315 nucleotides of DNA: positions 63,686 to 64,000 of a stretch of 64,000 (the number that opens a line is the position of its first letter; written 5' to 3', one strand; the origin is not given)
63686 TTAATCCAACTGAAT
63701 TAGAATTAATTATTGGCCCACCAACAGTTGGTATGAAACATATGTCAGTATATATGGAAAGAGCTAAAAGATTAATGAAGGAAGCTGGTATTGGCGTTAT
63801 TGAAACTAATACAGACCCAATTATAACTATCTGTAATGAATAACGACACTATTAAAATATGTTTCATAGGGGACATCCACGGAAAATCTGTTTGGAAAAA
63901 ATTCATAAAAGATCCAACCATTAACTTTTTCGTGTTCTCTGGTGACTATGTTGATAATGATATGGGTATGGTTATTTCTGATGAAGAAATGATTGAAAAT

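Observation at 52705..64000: RNA end-healing and sealing gene set with unexplained accessory enzymes (2H phosphoesterase, Rnl2-like ligase, GNAT, amidohydrolase, two calcineurin-like phosphatases)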

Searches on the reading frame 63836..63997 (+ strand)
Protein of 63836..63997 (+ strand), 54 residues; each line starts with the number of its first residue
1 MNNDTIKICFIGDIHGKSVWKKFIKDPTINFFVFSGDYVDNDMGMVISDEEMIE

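Call 3: search_protein_families(library=pfam, proteins=[window:63836-63997:+], max_evalue=0.1)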
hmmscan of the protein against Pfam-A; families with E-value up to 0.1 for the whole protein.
window:63836-63997:+ (54 aa): 1 family
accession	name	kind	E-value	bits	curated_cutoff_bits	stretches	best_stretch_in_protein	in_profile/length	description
PF00149.33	Metallophos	-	0.00067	20.6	21.5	1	6-42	1-44/191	Calcineurin-like phosphoesterase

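Call 4: search_protein_families(library=phrogs, proteins=[window:63836-63997:+], max_evalue=0.01)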
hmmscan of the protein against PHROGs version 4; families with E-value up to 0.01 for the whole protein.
window:63836-63997:+ (54 aa): 1 family
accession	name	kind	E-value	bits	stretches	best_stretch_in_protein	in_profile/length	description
phrog_1649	-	other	0.005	16.5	1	5-42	35-77/308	metallo-phosphoesterase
